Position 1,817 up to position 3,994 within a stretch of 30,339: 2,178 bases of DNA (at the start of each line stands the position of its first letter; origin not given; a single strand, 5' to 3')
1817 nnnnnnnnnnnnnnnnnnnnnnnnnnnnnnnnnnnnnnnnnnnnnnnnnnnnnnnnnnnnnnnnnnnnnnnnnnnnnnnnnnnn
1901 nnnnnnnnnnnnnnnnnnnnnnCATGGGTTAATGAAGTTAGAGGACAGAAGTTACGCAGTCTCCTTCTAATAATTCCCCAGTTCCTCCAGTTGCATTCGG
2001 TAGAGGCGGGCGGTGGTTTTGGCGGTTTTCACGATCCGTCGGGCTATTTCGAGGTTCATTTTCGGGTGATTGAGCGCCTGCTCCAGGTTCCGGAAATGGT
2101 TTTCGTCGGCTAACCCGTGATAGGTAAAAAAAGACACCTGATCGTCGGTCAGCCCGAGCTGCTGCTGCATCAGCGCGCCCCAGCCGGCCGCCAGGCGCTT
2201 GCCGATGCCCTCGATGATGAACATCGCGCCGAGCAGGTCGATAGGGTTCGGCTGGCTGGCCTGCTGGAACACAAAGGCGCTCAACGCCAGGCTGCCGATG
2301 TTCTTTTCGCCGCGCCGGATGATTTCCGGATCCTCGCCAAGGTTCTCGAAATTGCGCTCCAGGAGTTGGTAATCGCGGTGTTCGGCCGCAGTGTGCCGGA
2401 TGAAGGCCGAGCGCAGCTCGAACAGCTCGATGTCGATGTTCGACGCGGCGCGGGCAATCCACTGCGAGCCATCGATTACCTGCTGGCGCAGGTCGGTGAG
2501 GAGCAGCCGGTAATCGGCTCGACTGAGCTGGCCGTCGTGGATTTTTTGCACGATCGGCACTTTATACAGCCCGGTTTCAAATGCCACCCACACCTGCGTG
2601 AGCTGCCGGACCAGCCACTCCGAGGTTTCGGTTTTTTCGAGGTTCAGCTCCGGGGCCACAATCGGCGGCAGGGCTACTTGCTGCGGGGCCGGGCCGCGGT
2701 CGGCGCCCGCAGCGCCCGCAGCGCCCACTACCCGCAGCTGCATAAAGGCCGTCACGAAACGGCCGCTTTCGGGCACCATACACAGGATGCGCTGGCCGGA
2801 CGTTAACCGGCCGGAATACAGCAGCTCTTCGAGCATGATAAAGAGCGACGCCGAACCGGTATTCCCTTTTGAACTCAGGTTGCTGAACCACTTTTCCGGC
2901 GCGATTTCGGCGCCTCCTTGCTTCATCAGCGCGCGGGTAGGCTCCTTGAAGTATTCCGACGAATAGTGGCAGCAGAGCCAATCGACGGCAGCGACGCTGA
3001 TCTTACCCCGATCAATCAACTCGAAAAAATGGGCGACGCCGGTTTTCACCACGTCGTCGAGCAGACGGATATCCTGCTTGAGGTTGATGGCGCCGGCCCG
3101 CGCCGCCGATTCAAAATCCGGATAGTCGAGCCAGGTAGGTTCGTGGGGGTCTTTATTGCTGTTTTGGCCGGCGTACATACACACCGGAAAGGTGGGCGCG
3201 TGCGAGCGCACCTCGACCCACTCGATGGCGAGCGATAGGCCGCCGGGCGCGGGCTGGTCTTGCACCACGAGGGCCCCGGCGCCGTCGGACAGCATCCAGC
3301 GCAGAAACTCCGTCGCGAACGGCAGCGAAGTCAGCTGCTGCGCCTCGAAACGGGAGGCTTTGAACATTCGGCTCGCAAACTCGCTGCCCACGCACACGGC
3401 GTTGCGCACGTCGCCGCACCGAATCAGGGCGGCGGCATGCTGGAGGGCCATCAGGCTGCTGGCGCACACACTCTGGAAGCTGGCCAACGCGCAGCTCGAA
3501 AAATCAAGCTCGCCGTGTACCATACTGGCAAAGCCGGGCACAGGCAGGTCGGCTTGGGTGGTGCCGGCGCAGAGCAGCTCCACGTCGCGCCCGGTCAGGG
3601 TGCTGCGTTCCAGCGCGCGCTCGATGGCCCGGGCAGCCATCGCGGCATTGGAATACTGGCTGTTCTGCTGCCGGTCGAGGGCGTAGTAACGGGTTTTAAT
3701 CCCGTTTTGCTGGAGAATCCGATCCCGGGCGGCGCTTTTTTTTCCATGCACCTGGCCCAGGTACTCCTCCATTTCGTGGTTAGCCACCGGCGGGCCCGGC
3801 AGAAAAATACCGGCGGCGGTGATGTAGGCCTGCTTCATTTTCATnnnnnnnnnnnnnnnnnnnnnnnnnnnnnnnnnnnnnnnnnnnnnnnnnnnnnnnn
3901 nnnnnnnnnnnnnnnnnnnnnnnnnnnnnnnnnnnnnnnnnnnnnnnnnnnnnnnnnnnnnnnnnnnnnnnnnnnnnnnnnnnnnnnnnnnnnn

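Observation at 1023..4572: Operon of a His-box membrane hydroxylase/desaturase, a KAS III fused to a heme-oxygenase-like diiron domain, and an unknown 300-aa protein: candidate novel lipid or hydrocarbon modification pathway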

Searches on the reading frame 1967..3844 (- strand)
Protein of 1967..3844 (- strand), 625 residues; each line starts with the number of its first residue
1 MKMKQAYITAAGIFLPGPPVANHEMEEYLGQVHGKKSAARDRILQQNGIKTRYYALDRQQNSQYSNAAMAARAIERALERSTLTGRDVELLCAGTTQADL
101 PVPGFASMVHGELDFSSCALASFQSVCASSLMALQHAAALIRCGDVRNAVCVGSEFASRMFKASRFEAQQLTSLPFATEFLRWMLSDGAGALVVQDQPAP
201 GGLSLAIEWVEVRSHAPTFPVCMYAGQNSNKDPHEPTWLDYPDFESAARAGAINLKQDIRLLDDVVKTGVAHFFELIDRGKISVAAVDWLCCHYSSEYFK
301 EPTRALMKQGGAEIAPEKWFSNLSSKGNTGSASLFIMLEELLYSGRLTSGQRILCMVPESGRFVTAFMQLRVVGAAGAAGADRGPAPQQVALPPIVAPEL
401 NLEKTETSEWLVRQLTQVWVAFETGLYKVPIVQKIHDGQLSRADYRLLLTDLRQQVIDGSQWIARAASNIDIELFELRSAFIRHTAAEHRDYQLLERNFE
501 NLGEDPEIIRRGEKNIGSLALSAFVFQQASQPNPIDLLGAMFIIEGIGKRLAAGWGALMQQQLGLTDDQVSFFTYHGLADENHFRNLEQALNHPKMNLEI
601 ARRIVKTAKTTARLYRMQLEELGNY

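Call 5: search_protein_families(library=pfam, proteins=[window:1967-3844:-], max_evalue=0.1)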
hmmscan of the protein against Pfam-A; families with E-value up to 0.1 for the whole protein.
window:1967-3844:- (625 aa): 7 families
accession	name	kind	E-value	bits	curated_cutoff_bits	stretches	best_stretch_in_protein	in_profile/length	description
PF08541.16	ACP_syn_III_C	-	3.1e-09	37.3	26.6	1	279-356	3-75/90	3-Oxoacyl-[acyl-carrier-protein (ACP)] synthase III C terminal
PF14518.11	Haem_oxygenas_2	-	1.1e-08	35.5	28.9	1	493-615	52-176/177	Iron-containing redox enzyme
PF08545.16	ACP_syn_III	-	2.2e-07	31.1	24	1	124-201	4-68/80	3-Oxoacyl-[acyl-carrier-protein (ACP)] synthase III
PF00108.29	Thiolase_N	-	4.1e-07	30.1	26.4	1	63-165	20-123/260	Thiolase, N-terminal domain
PF00109.32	ketoacyl-synt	-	2.9e-05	24.2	20.8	1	122-195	169-247/252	Beta-ketoacyl synthase, N-terminal domain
PF07451.17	SpoVAD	-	0.008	15.4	22.1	1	65-196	50-171/329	Stage V sporulation protein AD (SpoVAD)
PF01126.25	Heme_oxygenase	-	0.079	13.2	23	0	557-618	138-201/204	Heme oxygenase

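Call 6: search_protein_families(library=ncbifam, proteins=[window:1967-3844:-], max_evalue=0.1)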
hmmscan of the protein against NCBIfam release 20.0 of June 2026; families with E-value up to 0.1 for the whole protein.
window:1967-3844:- (625 aa): 32 families (the best 25 are shown)
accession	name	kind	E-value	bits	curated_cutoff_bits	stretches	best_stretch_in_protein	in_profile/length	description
NF005293.2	PRK06816.1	subfamily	3.8e-120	401.4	450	1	6-373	1-378/378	StlD/DarB family beta-ketosynthase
NF053539.1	resorcinol_DarB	exception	2.8e-107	359.1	550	1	5-373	2-377/377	dialkylresorcinol biosynthesis protein DarB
NF006829.0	PRK09352.1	subfamily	8.3e-28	97.3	249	1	3-356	2-306/322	beta-ketoacyl-ACP synthase 3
TIGR00747.1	fabH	subfamily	2.6e-22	79.4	292.1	1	5-355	2-306/322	beta-ketoacyl-ACP synthase III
NF006720.0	PRK09258.1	equivalog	3.2e-21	76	285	1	1-357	1-324/338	3-oxoacyl-ACP synthase III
NF005541.0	PRK07204.1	equivalog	6.6e-17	61.9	402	1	4-164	3-152/329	beta-ketoacyl-ACP synthase III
NF004623.0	PRK05963.1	equivalog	1.6e-08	34.2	437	1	2-162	2-149/328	beta-ketoacyl-ACP synthase III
TIGR01930.1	AcCoA-C-Actrans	subfamily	3.6e-07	29.5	240.55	1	62-162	17-118/385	acetyl-CoA C-acyltransferase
NF005703.0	PRK07515.1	equivalog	9.1e-07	28.1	304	1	56-159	86-188/373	beta-ketoacyl-ACP synthase III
NF003274.0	PRK04262.1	equivalog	7.7e-06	25.2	244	1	66-157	51-143/347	hydroxymethylglutaryl-CoA synthase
NF005308.0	PRK06840.1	equivalog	1.5e-05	24.2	315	1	4-154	3-143/339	3-oxoacyl-ACP synthase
NF042429.2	DHPHCoAsyn_DpgA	equivalog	0.00026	20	425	1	64-161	68-166/350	3,5-dihydroxyphenylacetyl-CoA synthase DpgA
NF004715.0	PRK06059.1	equivalog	0.00033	19.7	424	1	69-162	26-120/399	lipid-transfer protein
NF006552.0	PRK09051.1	subfamily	0.00076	18.8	565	1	64-160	26-124/395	beta-ketothiolase BktB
NF005704.0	PRK07516.1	subfamily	0.00078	18.5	412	1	66-158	22-116/389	thiolase domain-containing protein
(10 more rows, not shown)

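Call 7: find_homologous_proteins(query=window:1967-3844:-, max_evalue=0.00001)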
Query window:1967-3844:- (625 aa): 7312 proteins with E <= 0.00001 among 8000 candidates; the best 120 are listed.
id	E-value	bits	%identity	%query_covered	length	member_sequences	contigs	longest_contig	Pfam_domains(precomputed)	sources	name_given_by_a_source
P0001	0.0e+0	1418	100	100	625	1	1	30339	PF08545.17,PF00108.30,PF08541.17,PF14518.12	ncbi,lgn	-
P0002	0.0e+0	1299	92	100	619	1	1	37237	PF08545.17,PF00108.30,PF08541.17,PF14518.12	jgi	jgi:3-oxoacyl-[acyl-carrier-protein] synthase III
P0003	0.0e+0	1276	91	100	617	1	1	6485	PF08545.17,PF00108.30,PF08541.17,PF14518.12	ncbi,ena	-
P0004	0.0e+0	1031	70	100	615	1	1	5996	PF08545.17,PF00109.33,PF00108.30,PF08541.17,PF14518.12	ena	-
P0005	0.0e+0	1027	70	100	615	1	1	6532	PF08545.17,PF00109.33,PF00108.30,PF08541.17,PF14518.12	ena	-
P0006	0.0e+0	1024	71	100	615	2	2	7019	PF00109.33,PF00108.30,PF08541.17,PF14518.12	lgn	-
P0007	0.0e+0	1023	70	100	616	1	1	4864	PF00109.33,PF00108.30,PF08541.17,PF14518.12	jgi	jgi:3-oxoacyl-[acyl-carrier-protein] synthase III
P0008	0.0e+0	1021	71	100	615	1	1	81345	PF00109.33,PF00108.30,PF08541.17,PF14518.12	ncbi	-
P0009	0.0e+0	1021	70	100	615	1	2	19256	PF00109.33,PF00108.30,PF08541.17,PF14518.12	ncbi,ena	-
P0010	0.0e+0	1020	70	100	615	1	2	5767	PF00109.33,PF00108.30,PF08541.17,PF14518.12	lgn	-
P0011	0.0e+0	1019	71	100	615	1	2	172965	PF08545.17,PF00109.33,PF00108.30,PF08541.17,PF14518.12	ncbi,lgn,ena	-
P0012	0.0e+0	1015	70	100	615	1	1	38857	PF08545.17,PF00109.33,PF00108.30,PF08541.17,PF14518.12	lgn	-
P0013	0.0e+0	1012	70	100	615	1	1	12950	PF00109.33,PF00108.30,PF08541.17,PF14518.12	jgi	jgi:3-oxoacyl-[acyl-carrier-protein] synthase III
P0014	0.0e+0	1011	70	100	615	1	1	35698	PF08545.17,PF00109.33,PF00108.30,PF08541.17,PF14518.12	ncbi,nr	ncbi:MAG: 3-oxoacyl-ACP synthase [Cytophagaceae bacterium]|nr:3-oxoacyl-ACP synthase [Cytophagaceae 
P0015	1.5e-298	1010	70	100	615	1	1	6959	PF08545.17,PF00109.33,PF00108.30,PF08541.17,PF14518.12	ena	-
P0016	1.8e-298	1009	70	100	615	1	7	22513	PF08545.17,PF00108.30,PF08541.17,PF14518.12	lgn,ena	-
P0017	2.9e-298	1009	70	100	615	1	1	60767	PF08545.17,PF00109.33,PF00108.30,PF08541.17,PF14518.12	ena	-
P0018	7.4e-298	1007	70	100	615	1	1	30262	PF00108.30,PF08541.17,PF14518.12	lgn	-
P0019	7.2e-297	1004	69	100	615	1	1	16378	PF08545.17,PF00109.33,PF00108.30,PF08541.17,PF14518.12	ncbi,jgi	jgi:3-oxoacyl-[acyl-carrier-protein] synthase-3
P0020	1.9e-295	999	70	100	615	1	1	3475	PF08545.17,PF00108.30,PF08541.17,PF14518.12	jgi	jgi:3-oxoacyl-[acyl-carrier-protein] synthase III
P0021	3.1e-295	999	69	100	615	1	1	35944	PF00108.30,PF08541.17,PF14518.12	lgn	-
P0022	3.4e-295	999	69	100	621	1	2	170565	PF08545.17,PF00109.33,PF00108.30,PF08541.17,PF14518.12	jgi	jgi:3-oxoacyl-[acyl-carrier-protein] synthase-3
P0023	3.6e-293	992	69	100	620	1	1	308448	PF00109.33,PF00108.30,PF08541.17,PF14518.12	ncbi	ncbi:MAG: beta-ketoacyl-ACP synthase III [Bacteroidota bacterium]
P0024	3.8e-293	992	69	100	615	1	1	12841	PF08545.17,PF00108.30,PF08541.17,PF14518.12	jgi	jgi:3-oxoacyl-[acyl-carrier-protein] synthase-3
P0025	8.7e-293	991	67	100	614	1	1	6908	PF00109.33,PF00108.30,PF08541.17,PF14518.12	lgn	-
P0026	2.1e-292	989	69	100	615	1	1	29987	PF08545.17,PF00109.33,PF00108.30,PF08541.17,PF14518.12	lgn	-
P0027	5.8e-292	988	69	100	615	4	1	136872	PF08545.17,PF00109.33,PF00108.30,PF08541.17,PF14518.12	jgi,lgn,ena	-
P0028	8.9e-292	987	69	100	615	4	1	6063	PF08545.17,PF00109.33,PF00108.30,PF08541.17,PF14518.12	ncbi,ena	-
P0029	1.6e-291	986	68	100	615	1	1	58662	PF00109.33,PF00108.30,PF08541.17,PF14518.12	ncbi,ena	-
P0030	1.8e-291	986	68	100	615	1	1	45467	PF08541.17,PF14518.12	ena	-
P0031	9.3e-291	984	68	100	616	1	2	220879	PF08545.17,PF00109.33,PF00108.30,PF08541.17,PF14518.12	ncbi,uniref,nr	ncbi:hypothetical protein GCM10011506_38540 [Marivirga lumbricoides]|uniref:Beta-ketoacyl-[acyl-carr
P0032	2.1e-289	979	70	96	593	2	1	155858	PF08545.17,PF00109.33,PF00108.30,PF08541.17,PF14518.12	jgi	jgi:3-oxoacyl-[acyl-carrier-protein] synthase-3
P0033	1.8e-288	976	67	100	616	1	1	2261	PF08545.17,PF00109.33,PF00108.30,PF08541.17,PF14518.12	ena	-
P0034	8.0e-288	974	69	100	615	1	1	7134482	PF08545.17,PF00109.33,PF00108.30,PF08541.17,PF14518.12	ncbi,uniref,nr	ncbi:beta-ketoacyl-ACP synthase III [Catalinimonas niigatensis]|uniref:beta-ketoacyl-ACP synthase II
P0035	1.3e-287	974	67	100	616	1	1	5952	PF08545.17,PF00109.33,PF00108.30,PF08541.17,PF14518.12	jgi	jgi:3-oxoacyl-[acyl-carrier-protein] synthase III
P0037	4.5e-287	972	67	100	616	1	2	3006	PF08545.17,PF00109.33,PF08541.17,PF14518.12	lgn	-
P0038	7.8e-287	971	68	100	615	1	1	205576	PF08545.17,PF00109.33,PF00108.30,PF08541.17,PF14518.12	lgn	-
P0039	1.1e-286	971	67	100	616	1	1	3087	PF08545.17,PF00109.33,PF00108.30,PF08541.17,PF14518.12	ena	-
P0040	1.3e-286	970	67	100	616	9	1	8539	PF08545.17,PF00109.33,PF08541.17,PF14518.12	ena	-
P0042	1.9e-286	970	68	100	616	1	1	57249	PF08541.17,PF14518.12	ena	-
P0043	2.4e-286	969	67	100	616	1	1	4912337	PF08545.17,PF00109.33,PF08541.17,PF14518.12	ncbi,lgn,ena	-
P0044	2.4e-286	969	67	100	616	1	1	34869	PF08545.17,PF00109.33,PF08541.17,PF14518.12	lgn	-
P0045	2.5e-286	969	67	99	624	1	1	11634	PF00108.30,PF08541.17,PF14518.12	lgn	-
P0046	2.8e-286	969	67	100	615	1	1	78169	PF08545.17,PF00109.33,PF00108.30,PF08541.17,PF14518.12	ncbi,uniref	ncbi:beta-ketoacyl-ACP synthase III [Catalinimonas sp. 4WD22]|uniref:beta-ketoacyl-ACP synthase III 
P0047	3.7e-286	969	68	100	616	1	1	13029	PF08545.17,PF00109.33,PF00108.30,PF08541.17,PF14518.12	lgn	-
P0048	5.7e-286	968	67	100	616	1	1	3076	PF08545.17,PF08541.17,PF14518.12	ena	-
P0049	1.0e-285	967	68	100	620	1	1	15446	PF08545.17,PF00109.33,PF00108.30,PF08541.17,PF14518.12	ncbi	-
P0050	1.3e-285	967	66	100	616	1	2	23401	PF08545.17,PF08541.17,PF14518.12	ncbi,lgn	ncbi:MAG: beta-ketoacyl-ACP synthase III [Saprospiraceae bacterium]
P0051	1.3e-285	967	68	100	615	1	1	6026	PF08545.17,PF00109.33,PF00108.30,PF08541.17,PF14518.12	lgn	-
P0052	1.5e-285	967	67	100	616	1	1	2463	PF08545.17,PF08541.17,PF14518.12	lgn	-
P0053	2.0e-285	966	67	100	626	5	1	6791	PF08545.17,PF00109.33,PF00108.30,PF08541.17,PF14518.12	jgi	-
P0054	2.7e-285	966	67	100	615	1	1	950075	PF08545.17,PF00109.33,PF00108.30,PF08541.17,PF14518.12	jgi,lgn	jgi:3-oxoacyl-[acyl-carrier-protein] synthase-3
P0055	2.8e-285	966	69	100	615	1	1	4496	PF00108.30,PF08541.17,PF14518.12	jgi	jgi:3-oxoacyl-[acyl-carrier-protein] synthase-3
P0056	4.8e-285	965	68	100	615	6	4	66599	PF00108.30,PF08541.17,PF14518.12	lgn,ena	-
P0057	1.3e-284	964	68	100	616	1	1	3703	PF08545.17,PF00109.33,PF00108.30,PF08541.17,PF14518.12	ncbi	ncbi:MAG: 3-oxoacyl-[acyl-carrier-protein] synthase III C-terminal domain-containing protein [Bacter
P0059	1.4e-284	964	68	100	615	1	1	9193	PF08545.17,PF00109.33,PF00108.30,PF08541.17,PF14518.12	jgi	jgi:3-oxoacyl-[acyl-carrier-protein] synthase III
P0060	1.5e-284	963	68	100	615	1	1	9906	PF08545.17,PF00108.30,PF08541.17,PF14518.12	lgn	-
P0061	1.7e-284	963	69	100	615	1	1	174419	PF00109.33,PF00108.30,PF08541.17,PF14518.12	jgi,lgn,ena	-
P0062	1.7e-284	963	67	100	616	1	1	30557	PF08545.17,PF00109.33,PF00108.30,PF08541.17,PF14518.12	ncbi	-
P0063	1.8e-284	963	68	99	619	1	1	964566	PF00108.30,PF08541.17,PF14518.12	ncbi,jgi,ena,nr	ncbi:MAG TPA: 3-oxoacyl-[acyl-carrier-protein] synthase III C-terminal domain-containing protein [Ch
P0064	1.9e-284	963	66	100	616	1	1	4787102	PF08545.17,PF00109.33,PF00108.30,PF08541.17,PF14518.12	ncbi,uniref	ncbi:beta-ketoacyl-ACP synthase III [Marivirga tractuosa]|uniref:beta-ketoacyl-ACP synthase III n=1 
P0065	1.9e-284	963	67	100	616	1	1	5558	PF00109.33,PF00108.30,PF08541.17,PF14518.12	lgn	-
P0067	2.5e-284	963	66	100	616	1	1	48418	PF00108.30,PF08541.17,PF14518.12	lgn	-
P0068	2.6e-284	963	67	99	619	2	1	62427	PF00108.30,PF08541.17,PF14518.12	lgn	-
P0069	2.9e-284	963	68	100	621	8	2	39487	PF08545.17,PF00109.33,PF00108.30,PF08541.17,PF14518.12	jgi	jgi:3-oxoacyl-[acyl-carrier-protein] synthase-3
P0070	3.0e-284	962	66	100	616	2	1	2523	PF08541.17,PF14518.12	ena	-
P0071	4.4e-284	962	67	100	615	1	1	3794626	PF08545.17,PF00109.33,PF00108.30,PF08541.17,PF14518.12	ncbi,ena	-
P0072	4.4e-284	962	67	100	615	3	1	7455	PF08545.17,PF00109.33,PF00108.30,PF08541.17,PF14518.12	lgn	-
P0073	5.0e-284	962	67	100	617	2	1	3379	PF08545.17,PF00109.33,PF00108.30,PF08541.17,PF14518.12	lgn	-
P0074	9.4e-284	961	68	100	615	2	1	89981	PF00109.33,PF00108.30,PF08541.17,PF14518.12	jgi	jgi:3-oxoacyl-[acyl-carrier-protein] synthase III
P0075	1.1e-283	961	66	100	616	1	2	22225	PF08545.17,PF00109.33,PF00108.30,PF08541.17,PF14518.12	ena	-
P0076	1.1e-283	961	66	100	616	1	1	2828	PF08545.17,PF00109.33,PF00108.30,PF08541.17,PF14518.12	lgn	-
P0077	1.2e-283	960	68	99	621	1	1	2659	PF08541.17,PF14518.12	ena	-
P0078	1.3e-283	960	66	100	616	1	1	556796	PF08545.17,PF00109.33,PF00108.30,PF08541.17,PF14518.12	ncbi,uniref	ncbi:3-oxoacyl-[acyl-carrier-protein] synthase III C-terminal domain-containing protein [Belliella m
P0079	2.2e-283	960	66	100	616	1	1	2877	PF08545.17,PF00109.33,PF00108.30,PF08541.17,PF14518.12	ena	-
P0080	2.4e-283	959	67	100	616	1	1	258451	PF08545.17,PF00109.33,PF08541.17,PF14518.12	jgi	jgi:3-oxoacyl-[acyl-carrier-protein] synthase-3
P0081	3.0e-283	959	67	100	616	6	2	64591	PF00109.33,PF00108.30,PF08541.17,PF14518.12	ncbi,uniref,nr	ncbi:beta-ketoacyl-ACP synthase III [Fulvivirga kasyanovii]|uniref:3-oxoacyl-ACP synthase n=1 Tax=Fu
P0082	5.0e-283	958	66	100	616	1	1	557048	PF08545.17,PF00109.33,PF00108.30,PF08541.17,PF14518.12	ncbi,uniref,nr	ncbi:beta-ketoacyl-ACP synthase III [Cellulophaga sp. 20_2_10]|uniref:beta-ketoacyl-ACP synthase III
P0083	5.5e-283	958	67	100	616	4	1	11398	PF08545.17,PF00109.33,PF08541.17,PF14518.12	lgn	-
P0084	5.6e-283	958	66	100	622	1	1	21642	PF08545.17,PF00109.33,PF00108.30,PF08541.17,PF14518.12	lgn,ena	-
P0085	6.5e-283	958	66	100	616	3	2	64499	PF08545.17,PF00109.33,PF00108.30,PF08541.17,PF14518.12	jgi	jgi:3-oxoacyl-[acyl-carrier-protein] synthase-3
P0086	1.0e-282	957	66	100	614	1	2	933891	PF08545.17,PF00109.33,PF00108.30,PF08541.17,PF14518.12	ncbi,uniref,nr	ncbi:beta-ketoacyl-ACP synthase III [Flavivirga jejuensis]|uniref:Beta-ketoacyl-ACP synthase III n=1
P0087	1.1e-282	957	68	100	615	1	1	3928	PF08545.17,PF00109.33,PF08541.17,PF14518.12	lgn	-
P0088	1.1e-282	957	66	100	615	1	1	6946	PF00109.33,PF00108.30,PF08541.17,PF14518.12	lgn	-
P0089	1.2e-282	957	69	100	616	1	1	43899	PF00109.33,PF00108.30,PF08541.17,PF14518.12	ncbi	-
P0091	2.3e-282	956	67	100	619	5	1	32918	PF00108.30,PF08541.17,PF14518.12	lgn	-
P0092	2.8e-282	956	66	100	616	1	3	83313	PF08545.17,PF00109.33,PF08541.17,PF14518.12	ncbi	-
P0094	3.6e-282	956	66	100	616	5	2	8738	PF08545.17,PF00108.30,PF08541.17,PF14518.12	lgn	-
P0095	4.4e-282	955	66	100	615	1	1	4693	PF08545.17,PF00108.30,PF08541.17,PF14518.12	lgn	-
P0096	4.6e-282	955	66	100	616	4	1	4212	PF08545.17,PF00108.30,PF08541.17,PF14518.12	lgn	-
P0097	4.7e-282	955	67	100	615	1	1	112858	PF08541.17,PF14518.12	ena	-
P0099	6.0e-282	955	67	100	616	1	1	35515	PF08545.17,PF00109.33,PF00108.30,PF08541.17,PF14518.12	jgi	-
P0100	6.5e-282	955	66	100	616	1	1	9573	PF08545.17,PF00109.33,PF00108.30,PF08541.17,PF14518.12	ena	-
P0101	7.2e-282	955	66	100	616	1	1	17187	PF08545.17,PF00109.33,PF00108.30,PF08541.17,PF14518.12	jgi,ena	jgi:3-oxoacyl-[acyl-carrier-protein] synthase-3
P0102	8.9e-282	954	66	100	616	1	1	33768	PF08545.17,PF00108.30,PF08541.17,PF14518.12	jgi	jgi:3-oxoacyl-[acyl-carrier-protein] synthase-3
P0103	1.2e-281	954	65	100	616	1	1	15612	PF08545.17,PF00108.30,PF08541.17,PF14518.12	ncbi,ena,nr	ncbi:MAG: 3-oxoacyl-ACP synthase [Flavobacteriales bacterium]|nr:3-oxoacyl-ACP synthase [Flavobacter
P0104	1.4e-281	954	66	100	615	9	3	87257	PF08545.17,PF00109.33,PF00108.30,PF08541.17,PF14518.12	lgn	-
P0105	1.6e-281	953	66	100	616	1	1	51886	PF00108.30,PF08541.17,PF14518.12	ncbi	ncbi:beta-ketoacyl-ACP synthase III [Echinicola sediminis]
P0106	1.6e-281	953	66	99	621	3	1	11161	PF00108.30,PF08541.17,PF14518.12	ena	-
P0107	2.6e-281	953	66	100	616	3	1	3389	PF08545.17,PF00109.33,PF00108.30,PF08541.17,PF14518.12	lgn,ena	-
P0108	3.1e-281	952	67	100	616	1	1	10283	PF08545.17,PF00109.33,PF08541.17,PF14518.12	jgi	jgi:3-oxoacyl-[acyl-carrier-protein] synthase III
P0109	3.5e-281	952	66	100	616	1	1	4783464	PF08545.17,PF00108.30,PF08541.17,PF14518.12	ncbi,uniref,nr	ncbi:3-oxoacyl-[acyl-carrier-protein] synthase III C-terminal domain-containing protein [Maribacter 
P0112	5.6e-281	952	65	100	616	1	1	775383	PF08545.17,PF00108.30,PF08541.17,PF14518.12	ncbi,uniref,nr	ncbi:3-oxoacyl-[acyl-carrier-protein] synthase III C-terminal domain-containing protein [uncultured 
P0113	7.1e-281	951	66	100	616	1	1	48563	PF08545.17,PF00109.33,PF00108.30,PF08541.17,PF14518.12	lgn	-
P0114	7.3e-281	951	66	100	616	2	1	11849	PF08545.17,PF00109.33,PF00108.30,PF08541.17,PF14518.12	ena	-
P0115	8.7e-281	951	66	100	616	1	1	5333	PF08545.17,PF00108.30,PF08541.17,PF14518.12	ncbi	-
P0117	9.5e-281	951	66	100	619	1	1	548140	PF00108.30,PF08541.17,PF14518.12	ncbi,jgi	jgi:3-oxoacyl-[acyl-carrier-protein] synthase-3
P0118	1.0e-280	951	66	100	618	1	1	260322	PF08545.17,PF00109.33,PF00108.30,PF08541.17,PF14518.12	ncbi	-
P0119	1.0e-280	951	67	100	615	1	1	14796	PF08545.17,PF08541.17,PF14518.12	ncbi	-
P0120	1.1e-280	951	67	100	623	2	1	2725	PF00109.33,PF00108.30,PF08541.17,PF14518.12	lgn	-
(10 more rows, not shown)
